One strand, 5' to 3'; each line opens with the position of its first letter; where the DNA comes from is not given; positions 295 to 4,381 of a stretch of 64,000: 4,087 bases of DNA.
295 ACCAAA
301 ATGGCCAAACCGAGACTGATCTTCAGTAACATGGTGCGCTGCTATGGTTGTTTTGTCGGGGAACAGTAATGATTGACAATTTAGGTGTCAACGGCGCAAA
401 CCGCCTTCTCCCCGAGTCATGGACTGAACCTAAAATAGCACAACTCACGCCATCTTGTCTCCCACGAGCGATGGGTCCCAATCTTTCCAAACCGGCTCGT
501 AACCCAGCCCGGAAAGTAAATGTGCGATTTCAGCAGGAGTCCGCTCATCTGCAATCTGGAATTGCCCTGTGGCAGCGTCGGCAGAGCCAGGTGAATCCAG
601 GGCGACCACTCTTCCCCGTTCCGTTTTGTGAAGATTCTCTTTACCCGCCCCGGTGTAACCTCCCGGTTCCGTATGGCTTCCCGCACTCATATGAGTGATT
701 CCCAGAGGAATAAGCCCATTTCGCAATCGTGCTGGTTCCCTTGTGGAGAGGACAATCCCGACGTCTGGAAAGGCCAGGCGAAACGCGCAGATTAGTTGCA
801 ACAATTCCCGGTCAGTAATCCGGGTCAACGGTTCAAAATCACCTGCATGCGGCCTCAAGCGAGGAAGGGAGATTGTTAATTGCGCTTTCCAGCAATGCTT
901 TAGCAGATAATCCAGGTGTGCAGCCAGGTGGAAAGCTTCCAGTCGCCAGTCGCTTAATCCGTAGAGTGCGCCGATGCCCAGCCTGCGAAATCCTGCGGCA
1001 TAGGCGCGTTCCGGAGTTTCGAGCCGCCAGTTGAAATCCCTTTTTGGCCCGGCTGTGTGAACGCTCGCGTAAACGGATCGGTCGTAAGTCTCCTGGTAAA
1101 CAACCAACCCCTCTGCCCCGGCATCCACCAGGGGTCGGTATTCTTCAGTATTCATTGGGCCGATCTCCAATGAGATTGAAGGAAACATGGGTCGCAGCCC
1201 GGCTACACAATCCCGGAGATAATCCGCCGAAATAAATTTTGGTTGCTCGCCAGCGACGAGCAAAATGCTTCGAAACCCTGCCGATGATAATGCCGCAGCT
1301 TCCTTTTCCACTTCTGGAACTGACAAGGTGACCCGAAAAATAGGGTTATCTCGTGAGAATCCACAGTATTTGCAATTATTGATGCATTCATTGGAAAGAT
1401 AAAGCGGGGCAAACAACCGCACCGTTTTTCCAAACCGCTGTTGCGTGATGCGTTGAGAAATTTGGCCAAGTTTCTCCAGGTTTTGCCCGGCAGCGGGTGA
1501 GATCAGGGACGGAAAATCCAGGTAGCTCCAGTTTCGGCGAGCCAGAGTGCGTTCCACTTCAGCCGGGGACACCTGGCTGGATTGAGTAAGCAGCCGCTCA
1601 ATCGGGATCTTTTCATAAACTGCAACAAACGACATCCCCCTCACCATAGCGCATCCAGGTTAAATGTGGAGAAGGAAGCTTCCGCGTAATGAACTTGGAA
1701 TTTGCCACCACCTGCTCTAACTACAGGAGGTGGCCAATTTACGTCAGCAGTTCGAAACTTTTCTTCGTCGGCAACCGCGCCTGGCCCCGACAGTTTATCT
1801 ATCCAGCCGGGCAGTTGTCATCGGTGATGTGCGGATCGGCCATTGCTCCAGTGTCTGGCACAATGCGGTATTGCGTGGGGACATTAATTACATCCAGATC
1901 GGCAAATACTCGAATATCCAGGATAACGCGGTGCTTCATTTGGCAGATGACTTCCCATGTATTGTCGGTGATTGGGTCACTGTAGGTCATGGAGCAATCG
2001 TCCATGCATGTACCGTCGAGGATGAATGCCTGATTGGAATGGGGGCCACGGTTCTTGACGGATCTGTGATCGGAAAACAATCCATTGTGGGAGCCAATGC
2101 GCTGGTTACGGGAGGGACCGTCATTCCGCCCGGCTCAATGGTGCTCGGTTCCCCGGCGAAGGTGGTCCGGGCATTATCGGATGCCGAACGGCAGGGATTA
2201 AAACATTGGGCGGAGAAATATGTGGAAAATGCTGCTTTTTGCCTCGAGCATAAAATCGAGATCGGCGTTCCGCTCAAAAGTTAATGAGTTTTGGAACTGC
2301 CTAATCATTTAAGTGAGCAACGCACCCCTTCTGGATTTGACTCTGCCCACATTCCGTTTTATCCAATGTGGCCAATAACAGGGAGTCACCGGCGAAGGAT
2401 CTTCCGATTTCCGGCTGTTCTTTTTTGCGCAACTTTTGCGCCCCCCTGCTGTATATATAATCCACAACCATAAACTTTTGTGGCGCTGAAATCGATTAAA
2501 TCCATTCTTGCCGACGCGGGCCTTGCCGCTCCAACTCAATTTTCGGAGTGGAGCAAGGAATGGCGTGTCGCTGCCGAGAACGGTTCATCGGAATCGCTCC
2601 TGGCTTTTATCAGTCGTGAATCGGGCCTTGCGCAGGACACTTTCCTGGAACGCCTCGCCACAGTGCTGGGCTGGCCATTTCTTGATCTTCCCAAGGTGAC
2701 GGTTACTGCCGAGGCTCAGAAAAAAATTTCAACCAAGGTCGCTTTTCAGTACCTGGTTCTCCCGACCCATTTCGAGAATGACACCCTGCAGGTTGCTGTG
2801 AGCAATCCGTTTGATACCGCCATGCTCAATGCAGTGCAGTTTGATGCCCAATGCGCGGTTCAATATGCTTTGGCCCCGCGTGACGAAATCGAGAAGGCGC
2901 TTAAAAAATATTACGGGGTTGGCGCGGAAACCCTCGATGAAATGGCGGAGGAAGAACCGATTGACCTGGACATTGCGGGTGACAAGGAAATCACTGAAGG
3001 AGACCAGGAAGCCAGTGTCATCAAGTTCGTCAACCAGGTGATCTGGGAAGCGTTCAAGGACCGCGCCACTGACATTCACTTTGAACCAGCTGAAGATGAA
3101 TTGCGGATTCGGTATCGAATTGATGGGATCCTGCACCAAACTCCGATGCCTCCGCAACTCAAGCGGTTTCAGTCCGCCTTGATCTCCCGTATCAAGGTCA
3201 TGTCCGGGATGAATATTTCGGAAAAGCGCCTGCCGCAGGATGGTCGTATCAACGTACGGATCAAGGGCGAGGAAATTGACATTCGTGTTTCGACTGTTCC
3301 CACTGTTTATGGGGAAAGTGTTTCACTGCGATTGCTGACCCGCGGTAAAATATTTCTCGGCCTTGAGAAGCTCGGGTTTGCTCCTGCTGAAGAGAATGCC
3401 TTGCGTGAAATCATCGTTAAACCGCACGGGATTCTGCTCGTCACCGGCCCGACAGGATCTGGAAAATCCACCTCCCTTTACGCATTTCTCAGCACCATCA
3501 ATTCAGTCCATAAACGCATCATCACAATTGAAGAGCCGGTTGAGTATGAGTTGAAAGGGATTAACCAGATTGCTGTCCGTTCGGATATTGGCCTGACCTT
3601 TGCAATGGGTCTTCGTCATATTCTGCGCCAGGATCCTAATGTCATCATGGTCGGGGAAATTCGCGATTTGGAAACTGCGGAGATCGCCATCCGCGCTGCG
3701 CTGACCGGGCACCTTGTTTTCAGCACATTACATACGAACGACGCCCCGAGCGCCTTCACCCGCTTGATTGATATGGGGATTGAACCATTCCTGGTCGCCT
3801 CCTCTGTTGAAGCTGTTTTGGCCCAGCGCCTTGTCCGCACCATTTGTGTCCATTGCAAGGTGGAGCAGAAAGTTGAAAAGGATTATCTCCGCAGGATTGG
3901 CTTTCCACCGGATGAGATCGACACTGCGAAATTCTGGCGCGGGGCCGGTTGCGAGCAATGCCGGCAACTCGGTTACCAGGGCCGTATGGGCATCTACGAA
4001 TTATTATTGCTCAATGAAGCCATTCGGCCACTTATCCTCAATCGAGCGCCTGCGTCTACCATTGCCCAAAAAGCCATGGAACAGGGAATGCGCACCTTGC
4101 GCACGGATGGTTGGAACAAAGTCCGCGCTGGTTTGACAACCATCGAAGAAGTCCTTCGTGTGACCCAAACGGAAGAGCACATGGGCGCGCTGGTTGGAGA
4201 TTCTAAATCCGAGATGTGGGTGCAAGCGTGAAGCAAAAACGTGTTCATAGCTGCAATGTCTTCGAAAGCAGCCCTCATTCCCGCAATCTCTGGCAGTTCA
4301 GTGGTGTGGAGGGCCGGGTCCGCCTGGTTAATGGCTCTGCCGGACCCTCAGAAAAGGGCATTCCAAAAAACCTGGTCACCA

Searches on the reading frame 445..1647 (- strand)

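Call 10: search_protein_families(library=ncbifam, max_evalue=1e-10, proteins=[window:445-1647:-])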
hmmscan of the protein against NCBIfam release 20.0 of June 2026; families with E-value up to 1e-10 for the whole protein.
window:445-1647:- (400 aa): 5 families
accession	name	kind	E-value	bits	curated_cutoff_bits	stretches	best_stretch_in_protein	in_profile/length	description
TIGR02351.2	thiH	equivalog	2.2e-133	444.8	380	1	7-391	2-364/364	2-iminoacetate synthase ThiH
TIGR03955.1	rSAM_HydG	equivalog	3e-55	187.5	312.15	1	48-337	55-353/470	[FeFe] hydrogenase H-cluster radical SAM maturase HydG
TIGR03956.1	rSAM_HydE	equivalog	7.5e-21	74.7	254.6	1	39-296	10-262/340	[FeFe] hydrogenase H-cluster radical SAM maturase HydE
TIGR03910.1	pyrrolys_PylB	equivalog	9.7e-19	67.5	348.2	1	33-220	11-201/347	methylornithine synthase PylB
TIGR04158.1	rSAM_MIA_synth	equivalog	1.2e-17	63.8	400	1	76-324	58-318/368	3-methyl-2-indolic acid synthase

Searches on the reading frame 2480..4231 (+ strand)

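Call 10: search_protein_families(library=ncbifam, max_evalue=1e-10, proteins=[window:2480-4231:+])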
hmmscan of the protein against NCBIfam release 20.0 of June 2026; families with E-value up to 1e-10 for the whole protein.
window:2480-4231:+ (583 aa): 14 families
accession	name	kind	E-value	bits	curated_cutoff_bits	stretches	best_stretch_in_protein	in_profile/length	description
TIGR02533.1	type_II_gspE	equivalog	3.2e-185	616.4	630.25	1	82-562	3-486/486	type II secretion system ATPase GspE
TIGR02538.1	type_IV_pilB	equivalog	1e-183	612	675.65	1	34-563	25-563/564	type IV-A pilus assembly ATPase PilB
NF053534.1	T4PilAsmATPsTfpB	equivalog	1.6e-139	466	850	1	46-562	59-582/584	type IV pilus assembly ATPase TfpB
NF007755.0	PRK10436.1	equivalog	2e-137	458.6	617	1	87-565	13-462/465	type II secretion system protein GspE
NF041000.1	ATPase_ComGA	equivalog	3.4e-74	249.2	300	1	186-453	2-266/267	competence type IV pilus ATPase ComGA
TIGR01420.1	pilT_fam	subfamily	2.5e-54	184.8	319.1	1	185-454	3-270/343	PilT/PilU family type 4a pilus ATPase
TIGR02525.1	plasmid_TraJ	equivalog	1.4e-26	93.4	368.3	1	305-433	138-273/372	plasmid transfer ATPase TraJ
TIGR02524.1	dot_icm_DotB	equivalog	7.2e-23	81.3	463.3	1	308-431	126-258/358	Dot/Icm type IV secretion system ATPase DotB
TIGR02782.1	TrbB_P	equivalog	9.8e-16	57.9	304.55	1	304-433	125-256/303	P-type conjugative transfer ATPase TrbB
TIGR03819.1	heli_sec_ATPase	hypoth_equivalog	2e-15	56.8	373.15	1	233-462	98-328/340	TadA family conjugal transfer-associated ATPase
NF058587.1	archaellum_moto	equivalog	2.5e-14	52.9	550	1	313-435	272-399/527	archaellum flagellar ATPase motor FlaI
TIGR02788.1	VirB11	equivalog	1.6e-13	50.4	249.95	1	308-464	137-297/308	P-type DNA transfer ATPase VirB11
NF010469.0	PRK13894.1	subfamily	2.4e-13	50.2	508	1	305-431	139-266/320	conjugal transfer ATPase TrbB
NF010407.0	PRK13833.1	subfamily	7.7e-11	42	499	0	306-435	135-265/323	conjugal transfer protein TrbB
